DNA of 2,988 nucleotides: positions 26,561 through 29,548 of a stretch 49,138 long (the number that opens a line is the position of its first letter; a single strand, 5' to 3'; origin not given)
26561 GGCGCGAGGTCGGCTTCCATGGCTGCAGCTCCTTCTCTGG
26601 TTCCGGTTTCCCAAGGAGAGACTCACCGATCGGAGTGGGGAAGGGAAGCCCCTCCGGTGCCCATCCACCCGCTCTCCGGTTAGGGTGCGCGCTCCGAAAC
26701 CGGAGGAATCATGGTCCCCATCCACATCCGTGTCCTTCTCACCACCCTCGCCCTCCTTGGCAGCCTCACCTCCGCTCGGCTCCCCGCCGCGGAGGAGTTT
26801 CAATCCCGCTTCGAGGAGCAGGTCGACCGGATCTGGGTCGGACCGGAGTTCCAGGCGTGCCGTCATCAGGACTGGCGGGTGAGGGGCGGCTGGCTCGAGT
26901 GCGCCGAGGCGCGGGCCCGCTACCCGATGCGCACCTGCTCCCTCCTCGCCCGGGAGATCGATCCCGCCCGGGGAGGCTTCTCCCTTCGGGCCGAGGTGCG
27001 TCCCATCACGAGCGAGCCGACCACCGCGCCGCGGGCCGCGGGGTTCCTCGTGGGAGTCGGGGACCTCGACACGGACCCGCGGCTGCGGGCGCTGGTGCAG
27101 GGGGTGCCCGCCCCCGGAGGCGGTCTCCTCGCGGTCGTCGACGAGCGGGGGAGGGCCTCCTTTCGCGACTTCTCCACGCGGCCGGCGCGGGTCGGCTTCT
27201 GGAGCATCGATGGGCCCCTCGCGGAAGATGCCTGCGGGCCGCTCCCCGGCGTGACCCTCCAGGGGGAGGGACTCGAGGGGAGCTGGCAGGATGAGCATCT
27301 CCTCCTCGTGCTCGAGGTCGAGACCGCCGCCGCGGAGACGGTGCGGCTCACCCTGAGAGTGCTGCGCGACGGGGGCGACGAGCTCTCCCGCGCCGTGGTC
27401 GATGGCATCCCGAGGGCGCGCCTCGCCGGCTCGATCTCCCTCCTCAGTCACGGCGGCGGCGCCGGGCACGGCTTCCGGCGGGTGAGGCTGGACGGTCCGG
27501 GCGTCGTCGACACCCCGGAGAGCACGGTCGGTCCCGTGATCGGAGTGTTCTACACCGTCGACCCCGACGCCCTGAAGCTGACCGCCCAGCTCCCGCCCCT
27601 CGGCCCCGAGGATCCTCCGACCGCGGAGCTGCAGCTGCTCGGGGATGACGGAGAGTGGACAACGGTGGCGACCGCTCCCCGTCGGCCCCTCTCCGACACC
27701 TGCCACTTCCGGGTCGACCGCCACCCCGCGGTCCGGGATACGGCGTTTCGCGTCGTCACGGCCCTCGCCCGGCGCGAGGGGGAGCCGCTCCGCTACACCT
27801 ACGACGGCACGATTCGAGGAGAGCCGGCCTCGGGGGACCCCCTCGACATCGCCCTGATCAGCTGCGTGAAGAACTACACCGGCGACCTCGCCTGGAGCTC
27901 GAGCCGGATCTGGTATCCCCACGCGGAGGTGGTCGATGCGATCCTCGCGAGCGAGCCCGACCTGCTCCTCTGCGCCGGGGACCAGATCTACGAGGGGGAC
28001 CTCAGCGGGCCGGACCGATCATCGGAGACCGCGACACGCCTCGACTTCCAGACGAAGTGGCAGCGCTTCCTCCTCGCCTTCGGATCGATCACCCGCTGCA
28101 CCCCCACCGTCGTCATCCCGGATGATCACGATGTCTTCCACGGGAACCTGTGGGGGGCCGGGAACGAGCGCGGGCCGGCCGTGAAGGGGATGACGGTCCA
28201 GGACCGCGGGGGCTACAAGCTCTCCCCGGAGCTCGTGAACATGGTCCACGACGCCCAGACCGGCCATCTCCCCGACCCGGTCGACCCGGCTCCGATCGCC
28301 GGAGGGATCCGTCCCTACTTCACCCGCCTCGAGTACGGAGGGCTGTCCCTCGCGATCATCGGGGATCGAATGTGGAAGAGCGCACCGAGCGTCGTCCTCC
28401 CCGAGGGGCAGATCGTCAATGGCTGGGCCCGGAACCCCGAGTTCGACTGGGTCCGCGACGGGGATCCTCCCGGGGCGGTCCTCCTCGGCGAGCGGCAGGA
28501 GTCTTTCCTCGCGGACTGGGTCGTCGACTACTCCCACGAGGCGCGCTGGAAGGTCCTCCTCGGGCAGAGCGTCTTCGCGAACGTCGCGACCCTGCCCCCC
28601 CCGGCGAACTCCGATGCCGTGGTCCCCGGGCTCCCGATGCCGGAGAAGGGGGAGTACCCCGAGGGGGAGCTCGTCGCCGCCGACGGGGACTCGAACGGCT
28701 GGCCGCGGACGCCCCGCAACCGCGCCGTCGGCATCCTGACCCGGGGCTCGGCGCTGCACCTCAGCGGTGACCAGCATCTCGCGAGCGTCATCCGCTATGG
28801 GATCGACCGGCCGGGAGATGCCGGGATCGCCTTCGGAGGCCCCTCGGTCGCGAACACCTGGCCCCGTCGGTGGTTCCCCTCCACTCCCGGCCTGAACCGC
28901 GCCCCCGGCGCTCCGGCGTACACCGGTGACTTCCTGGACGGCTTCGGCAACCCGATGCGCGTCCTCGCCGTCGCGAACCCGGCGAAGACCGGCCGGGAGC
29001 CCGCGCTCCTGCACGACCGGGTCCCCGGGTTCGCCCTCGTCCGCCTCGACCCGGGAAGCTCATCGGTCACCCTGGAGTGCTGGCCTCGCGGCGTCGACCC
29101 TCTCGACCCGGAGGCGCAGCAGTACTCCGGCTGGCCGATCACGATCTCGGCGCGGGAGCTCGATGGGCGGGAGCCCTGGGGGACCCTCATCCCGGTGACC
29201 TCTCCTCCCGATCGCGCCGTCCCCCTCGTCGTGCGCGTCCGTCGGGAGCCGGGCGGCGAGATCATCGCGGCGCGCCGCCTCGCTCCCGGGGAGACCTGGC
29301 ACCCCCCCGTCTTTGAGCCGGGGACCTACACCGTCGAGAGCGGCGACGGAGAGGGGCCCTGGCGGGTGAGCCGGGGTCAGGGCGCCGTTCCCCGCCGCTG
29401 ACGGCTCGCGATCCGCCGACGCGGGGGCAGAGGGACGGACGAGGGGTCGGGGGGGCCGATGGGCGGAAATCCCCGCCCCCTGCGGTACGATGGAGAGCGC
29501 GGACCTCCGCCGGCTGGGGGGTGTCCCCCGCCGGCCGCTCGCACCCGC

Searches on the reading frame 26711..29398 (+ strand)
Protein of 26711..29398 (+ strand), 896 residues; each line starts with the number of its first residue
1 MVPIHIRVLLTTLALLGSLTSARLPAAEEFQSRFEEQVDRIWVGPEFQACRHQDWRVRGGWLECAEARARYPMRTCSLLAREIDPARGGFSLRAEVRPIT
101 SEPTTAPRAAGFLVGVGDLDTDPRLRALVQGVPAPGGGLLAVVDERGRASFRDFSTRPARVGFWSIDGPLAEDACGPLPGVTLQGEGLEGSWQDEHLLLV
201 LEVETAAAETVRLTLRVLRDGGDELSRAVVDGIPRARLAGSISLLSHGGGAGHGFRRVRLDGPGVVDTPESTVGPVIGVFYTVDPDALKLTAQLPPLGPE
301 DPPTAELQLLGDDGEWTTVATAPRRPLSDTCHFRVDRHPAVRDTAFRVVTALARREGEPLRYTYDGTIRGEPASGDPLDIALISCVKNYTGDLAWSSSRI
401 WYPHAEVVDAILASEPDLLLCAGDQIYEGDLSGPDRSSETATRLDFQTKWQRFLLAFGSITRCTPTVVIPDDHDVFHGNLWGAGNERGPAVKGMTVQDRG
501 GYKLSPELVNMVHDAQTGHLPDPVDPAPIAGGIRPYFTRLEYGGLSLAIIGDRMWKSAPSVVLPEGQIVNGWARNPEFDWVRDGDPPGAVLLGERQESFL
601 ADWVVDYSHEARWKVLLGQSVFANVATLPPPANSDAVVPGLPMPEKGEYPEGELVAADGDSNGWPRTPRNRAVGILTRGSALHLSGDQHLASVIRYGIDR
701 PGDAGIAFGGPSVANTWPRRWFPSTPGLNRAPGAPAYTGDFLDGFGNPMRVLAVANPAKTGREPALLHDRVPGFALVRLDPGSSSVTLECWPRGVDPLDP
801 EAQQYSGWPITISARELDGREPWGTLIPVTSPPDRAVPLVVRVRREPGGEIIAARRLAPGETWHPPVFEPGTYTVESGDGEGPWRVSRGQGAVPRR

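Call 7: search_protein_families(library=pfam, proteins=[window:26711-29398:+], max_evalue=0.01)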
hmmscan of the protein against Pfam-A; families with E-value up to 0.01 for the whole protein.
window:26711-29398:+ (896 aa): 1 family
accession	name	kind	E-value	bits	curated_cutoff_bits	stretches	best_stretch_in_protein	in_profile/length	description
PF09423.15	PhoD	-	7.5e-10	38.9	27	1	403-713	12-291/343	PhoD-like phosphatase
